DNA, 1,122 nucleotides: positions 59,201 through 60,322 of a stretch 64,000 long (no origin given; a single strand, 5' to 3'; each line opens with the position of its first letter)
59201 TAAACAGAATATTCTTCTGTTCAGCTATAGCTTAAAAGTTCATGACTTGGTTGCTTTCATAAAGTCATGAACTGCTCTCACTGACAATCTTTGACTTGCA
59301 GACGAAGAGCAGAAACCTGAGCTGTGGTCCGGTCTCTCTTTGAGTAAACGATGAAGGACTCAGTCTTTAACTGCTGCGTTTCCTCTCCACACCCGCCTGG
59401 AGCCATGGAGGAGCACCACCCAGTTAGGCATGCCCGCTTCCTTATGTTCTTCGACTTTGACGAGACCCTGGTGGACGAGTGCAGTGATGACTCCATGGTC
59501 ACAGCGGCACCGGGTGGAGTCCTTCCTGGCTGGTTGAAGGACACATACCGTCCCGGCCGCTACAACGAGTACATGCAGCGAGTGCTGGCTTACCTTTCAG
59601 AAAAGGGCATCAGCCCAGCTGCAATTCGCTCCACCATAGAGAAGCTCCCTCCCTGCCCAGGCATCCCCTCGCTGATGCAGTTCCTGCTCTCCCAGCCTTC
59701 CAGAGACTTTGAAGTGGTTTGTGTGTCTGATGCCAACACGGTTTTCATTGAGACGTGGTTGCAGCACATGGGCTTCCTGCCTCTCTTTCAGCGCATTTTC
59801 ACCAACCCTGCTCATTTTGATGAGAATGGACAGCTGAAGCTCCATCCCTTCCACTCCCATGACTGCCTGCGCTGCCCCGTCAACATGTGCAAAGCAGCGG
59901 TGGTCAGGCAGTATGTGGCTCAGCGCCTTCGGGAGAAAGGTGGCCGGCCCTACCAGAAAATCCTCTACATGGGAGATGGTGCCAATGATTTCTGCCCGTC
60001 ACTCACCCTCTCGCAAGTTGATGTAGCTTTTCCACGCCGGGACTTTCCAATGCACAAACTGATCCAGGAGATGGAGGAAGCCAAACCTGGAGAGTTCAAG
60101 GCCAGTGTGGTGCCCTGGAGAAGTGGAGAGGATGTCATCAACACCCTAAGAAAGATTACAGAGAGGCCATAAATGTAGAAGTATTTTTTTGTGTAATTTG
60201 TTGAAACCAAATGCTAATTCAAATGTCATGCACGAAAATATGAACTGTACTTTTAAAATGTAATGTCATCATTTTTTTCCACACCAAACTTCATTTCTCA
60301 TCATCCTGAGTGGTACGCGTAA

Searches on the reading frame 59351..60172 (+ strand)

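Call 62: search_protein_families(library=pfam, max_evalue=0.001, proteins=[window:59351-60172:+])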
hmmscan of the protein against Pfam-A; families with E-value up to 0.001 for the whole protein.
window:59351-60172:+ (273 aa): 2 families
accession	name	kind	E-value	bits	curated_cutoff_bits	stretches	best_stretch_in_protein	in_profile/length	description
PF06888.18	Put_Phosphatase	-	6.9e-81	271.5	27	1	31-268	2-232/234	Putative Phosphatase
PF12710.13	HAD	-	1.4e-07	32.6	27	1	33-214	2-185/189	haloacid dehalogenase-like hydrolase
